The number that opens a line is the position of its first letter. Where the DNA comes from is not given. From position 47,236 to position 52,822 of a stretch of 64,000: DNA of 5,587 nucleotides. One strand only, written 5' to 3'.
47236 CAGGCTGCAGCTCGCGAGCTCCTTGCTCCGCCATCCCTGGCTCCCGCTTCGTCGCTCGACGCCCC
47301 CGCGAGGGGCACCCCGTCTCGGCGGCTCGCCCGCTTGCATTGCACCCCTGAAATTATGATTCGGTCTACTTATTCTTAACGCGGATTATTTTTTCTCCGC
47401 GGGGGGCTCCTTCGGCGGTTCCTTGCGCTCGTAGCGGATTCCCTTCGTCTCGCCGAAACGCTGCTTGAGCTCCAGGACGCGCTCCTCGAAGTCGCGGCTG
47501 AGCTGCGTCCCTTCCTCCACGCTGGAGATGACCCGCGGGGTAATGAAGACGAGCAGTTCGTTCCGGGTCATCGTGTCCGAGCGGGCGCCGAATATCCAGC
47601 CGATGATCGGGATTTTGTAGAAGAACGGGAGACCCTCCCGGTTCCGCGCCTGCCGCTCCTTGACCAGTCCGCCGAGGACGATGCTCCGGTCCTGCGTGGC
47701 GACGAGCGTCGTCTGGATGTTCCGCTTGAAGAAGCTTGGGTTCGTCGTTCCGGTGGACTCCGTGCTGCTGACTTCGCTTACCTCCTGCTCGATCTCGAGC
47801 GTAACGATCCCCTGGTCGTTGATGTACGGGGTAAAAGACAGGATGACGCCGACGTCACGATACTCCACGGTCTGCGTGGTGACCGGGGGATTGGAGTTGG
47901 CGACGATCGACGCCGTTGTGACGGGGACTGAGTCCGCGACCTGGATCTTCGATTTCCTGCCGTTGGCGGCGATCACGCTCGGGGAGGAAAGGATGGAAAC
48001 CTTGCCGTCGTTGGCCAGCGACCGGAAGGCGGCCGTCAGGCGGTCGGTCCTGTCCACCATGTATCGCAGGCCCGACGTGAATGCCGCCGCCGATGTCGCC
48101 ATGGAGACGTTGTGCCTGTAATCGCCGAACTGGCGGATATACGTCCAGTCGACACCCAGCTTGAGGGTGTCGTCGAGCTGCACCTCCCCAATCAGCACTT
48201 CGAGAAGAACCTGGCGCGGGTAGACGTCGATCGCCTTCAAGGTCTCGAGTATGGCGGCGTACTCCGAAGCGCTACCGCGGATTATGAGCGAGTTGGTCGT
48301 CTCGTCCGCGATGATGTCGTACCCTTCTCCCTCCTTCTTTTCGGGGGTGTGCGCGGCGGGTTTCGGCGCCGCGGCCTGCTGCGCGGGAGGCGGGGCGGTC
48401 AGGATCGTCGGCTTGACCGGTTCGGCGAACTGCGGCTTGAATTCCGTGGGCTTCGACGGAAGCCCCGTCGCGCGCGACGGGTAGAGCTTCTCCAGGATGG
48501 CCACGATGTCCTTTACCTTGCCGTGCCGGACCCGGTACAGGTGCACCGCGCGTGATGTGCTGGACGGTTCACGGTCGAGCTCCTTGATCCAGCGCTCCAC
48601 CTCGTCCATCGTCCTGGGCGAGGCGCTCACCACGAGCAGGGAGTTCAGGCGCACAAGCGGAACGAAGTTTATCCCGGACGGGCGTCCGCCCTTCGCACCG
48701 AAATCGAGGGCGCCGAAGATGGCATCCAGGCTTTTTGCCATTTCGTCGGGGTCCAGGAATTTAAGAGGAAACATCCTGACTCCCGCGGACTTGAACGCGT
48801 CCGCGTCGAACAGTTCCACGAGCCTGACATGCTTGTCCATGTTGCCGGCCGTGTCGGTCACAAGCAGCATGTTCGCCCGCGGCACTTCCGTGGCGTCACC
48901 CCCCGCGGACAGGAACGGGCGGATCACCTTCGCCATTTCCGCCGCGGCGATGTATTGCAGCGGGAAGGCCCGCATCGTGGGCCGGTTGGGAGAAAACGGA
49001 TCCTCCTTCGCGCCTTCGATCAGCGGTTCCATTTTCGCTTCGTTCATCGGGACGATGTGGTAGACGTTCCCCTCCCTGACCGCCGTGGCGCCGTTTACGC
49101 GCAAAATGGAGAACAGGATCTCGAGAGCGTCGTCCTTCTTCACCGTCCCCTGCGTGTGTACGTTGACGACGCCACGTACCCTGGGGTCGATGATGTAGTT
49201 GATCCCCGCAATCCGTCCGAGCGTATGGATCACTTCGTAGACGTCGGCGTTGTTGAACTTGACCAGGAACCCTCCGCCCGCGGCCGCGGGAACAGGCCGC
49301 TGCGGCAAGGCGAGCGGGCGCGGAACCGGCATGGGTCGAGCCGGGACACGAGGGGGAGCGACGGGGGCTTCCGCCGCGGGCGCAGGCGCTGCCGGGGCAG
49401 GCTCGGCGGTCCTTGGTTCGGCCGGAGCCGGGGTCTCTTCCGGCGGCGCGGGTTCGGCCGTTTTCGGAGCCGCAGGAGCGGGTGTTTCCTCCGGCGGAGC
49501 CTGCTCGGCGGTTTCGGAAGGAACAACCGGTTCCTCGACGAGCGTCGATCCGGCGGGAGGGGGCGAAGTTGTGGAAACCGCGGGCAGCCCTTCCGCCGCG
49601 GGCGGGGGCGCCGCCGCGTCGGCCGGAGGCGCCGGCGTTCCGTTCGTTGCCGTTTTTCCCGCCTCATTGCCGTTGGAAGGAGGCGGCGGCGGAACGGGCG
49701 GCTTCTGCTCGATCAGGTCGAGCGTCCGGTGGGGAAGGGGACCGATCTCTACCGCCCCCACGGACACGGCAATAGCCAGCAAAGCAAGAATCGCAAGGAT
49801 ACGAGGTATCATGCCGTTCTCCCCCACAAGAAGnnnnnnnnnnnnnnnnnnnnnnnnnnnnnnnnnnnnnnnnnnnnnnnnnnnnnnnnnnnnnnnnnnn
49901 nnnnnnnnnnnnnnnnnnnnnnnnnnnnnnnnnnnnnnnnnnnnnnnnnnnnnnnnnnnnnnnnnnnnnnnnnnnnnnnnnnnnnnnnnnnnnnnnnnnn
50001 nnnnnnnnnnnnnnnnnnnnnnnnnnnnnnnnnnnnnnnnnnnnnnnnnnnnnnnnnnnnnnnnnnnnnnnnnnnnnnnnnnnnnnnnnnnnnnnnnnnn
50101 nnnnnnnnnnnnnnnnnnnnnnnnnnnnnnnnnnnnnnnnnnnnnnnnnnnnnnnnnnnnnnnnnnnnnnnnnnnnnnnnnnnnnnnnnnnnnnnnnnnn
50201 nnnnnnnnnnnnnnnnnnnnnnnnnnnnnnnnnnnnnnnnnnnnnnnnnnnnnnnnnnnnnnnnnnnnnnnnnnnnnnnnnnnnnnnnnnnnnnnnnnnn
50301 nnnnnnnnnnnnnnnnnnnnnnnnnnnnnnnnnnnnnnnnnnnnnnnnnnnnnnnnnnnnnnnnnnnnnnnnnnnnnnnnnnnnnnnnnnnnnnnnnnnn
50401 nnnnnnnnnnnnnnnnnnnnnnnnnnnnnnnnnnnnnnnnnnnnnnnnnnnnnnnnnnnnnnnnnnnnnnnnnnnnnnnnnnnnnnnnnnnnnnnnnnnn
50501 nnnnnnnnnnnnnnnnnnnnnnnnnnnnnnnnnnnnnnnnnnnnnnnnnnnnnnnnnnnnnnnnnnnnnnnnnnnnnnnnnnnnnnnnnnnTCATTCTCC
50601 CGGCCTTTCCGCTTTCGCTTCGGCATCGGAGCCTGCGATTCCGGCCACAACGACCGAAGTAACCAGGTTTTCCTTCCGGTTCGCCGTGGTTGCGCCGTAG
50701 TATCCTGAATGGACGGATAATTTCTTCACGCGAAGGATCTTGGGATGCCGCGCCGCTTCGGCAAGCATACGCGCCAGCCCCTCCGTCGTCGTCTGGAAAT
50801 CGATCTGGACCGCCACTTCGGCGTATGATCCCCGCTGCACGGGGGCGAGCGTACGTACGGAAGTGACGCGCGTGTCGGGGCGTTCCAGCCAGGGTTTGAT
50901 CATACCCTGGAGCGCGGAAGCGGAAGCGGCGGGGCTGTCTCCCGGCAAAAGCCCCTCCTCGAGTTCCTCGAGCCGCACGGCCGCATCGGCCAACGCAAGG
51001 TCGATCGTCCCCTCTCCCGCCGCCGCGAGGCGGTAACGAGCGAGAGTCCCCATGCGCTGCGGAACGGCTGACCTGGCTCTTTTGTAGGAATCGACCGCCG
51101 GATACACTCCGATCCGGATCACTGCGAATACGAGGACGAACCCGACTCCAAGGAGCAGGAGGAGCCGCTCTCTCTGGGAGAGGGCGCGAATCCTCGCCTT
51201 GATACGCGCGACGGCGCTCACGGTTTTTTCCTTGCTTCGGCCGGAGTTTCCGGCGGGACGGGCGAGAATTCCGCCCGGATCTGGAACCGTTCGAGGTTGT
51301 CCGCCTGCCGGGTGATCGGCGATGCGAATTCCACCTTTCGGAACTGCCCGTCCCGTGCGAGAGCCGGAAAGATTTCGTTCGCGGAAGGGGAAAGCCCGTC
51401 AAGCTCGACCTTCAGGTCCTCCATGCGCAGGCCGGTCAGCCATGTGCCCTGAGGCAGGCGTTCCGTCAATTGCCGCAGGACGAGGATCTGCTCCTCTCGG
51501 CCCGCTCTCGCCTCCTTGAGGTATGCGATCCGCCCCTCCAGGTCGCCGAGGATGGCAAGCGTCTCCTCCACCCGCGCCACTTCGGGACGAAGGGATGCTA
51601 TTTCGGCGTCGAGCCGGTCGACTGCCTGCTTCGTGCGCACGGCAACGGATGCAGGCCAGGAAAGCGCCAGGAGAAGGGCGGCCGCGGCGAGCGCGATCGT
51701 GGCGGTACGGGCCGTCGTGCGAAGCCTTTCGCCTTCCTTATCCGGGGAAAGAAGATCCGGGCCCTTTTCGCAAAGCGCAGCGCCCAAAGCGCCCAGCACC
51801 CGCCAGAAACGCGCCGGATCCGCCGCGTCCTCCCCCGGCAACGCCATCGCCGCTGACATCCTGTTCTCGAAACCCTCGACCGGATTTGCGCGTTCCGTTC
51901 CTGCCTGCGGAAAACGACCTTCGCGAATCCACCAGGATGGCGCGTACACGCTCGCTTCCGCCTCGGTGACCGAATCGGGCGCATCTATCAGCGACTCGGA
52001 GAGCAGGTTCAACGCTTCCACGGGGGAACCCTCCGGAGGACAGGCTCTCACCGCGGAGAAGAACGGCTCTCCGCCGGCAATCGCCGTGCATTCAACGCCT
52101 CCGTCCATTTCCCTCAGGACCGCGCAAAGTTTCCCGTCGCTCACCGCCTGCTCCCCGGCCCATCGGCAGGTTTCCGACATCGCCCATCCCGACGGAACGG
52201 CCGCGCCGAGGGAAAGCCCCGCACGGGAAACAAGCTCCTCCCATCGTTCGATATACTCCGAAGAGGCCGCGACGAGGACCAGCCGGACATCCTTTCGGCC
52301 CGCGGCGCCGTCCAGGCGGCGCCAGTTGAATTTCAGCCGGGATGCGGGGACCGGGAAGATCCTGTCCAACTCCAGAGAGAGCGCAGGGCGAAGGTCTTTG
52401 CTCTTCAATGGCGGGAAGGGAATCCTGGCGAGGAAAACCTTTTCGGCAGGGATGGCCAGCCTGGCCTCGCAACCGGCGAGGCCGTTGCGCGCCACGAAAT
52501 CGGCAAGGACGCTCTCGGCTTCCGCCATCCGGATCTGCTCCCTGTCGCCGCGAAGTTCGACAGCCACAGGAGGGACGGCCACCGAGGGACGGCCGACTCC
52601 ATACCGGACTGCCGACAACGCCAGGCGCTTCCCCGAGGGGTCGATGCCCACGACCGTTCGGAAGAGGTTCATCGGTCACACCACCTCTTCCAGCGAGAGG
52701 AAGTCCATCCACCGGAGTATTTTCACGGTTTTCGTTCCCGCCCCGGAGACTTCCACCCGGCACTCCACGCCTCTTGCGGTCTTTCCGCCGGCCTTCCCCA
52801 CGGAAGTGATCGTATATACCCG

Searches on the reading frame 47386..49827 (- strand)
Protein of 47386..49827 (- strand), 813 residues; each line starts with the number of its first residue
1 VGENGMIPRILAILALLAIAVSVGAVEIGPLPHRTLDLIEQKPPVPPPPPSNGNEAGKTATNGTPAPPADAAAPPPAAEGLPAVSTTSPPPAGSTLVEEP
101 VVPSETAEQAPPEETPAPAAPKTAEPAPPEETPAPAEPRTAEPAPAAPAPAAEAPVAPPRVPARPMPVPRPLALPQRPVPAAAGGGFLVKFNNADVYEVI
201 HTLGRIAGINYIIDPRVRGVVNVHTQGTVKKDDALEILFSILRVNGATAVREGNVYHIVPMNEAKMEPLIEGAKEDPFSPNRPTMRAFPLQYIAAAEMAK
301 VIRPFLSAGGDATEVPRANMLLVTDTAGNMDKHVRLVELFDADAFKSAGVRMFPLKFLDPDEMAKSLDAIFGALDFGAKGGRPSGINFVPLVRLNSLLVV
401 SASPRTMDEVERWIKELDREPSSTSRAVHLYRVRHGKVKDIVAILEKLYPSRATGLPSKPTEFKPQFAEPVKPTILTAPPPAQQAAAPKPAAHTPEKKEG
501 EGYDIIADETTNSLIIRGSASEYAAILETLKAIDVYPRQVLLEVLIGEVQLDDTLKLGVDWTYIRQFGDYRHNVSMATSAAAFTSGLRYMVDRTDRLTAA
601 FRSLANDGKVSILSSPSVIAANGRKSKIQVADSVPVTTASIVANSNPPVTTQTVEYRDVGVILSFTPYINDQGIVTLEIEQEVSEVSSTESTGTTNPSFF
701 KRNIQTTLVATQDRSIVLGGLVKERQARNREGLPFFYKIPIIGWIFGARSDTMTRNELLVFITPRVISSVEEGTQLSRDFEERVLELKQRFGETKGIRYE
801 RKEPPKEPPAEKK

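Call 52: search_protein_families(library=pfam, proteins=[window:47386-49827:-], max_evalue=0.001)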
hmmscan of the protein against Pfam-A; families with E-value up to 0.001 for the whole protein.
window:47386-49827:- (813 aa): 3 families
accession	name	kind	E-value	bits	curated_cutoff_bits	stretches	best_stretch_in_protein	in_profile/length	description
PF00263.26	Secretin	-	2.3e-43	148.2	27.5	1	604-767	2-168/169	Bacterial type II and III secretion system protein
PF03958.22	Secretin_N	-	3.7e-40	136.4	28.2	3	350-422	1-68/69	Bacterial type II/III secretion system short domain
PF21305.2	type_II_gspD_N0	-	9e-19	67.5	27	1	189-258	1-71/71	GspD-like, N0 domain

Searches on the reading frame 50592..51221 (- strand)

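Call 52: search_protein_families(library=pfam, proteins=[window:50592-51221:-], max_evalue=0.001)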
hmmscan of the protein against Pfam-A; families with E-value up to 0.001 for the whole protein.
window:50592-51221:- (209 aa): 2 families
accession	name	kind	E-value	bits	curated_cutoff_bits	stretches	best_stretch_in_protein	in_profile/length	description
PF10741.14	T2SSM_b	-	3.4e-10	40.2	21.7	1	90-194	5-109/111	Type II secretion system (T2SS), protein M subtype b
PF04612.17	T2SSM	-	7.4e-05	23.4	27.8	1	5-68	2-65/160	Type II secretion system (T2SS), protein M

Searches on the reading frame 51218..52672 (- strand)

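Call 7: search_protein_families(library=pfam, proteins=[window:51218-52672:-], max_evalue=0.01)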
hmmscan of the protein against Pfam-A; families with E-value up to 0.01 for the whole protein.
window:51218-52672:- (484 aa): 2 families
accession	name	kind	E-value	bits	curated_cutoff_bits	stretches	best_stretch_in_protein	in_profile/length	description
PF05137.18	PilN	-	3.9e-11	43.3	22.8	1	398-468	2-77/78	Fimbrial assembly protein (PilN)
PF11104.14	PilM_2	-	0.0055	16.1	27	1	31-154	26-151/340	Type IV pilus assembly protein PilM;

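Call 8: search_protein_families(library=ncbifam, proteins=[window:51218-52672:-], max_evalue=0.01)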
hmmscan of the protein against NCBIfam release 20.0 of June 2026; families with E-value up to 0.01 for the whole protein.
window:51218-52672:- (484 aa): 2 families
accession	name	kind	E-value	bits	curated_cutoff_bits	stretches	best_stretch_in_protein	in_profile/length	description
TIGR01175.1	pilM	subfamily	3.9e-08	32.7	133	1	32-175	33-179/348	type IV pilus assembly protein PilM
NF045709.1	Amuc_1101_fam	equivalog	2.3e-07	30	650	1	45-155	47-155/608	Amuc_1101 family PilM-like pilus complex protein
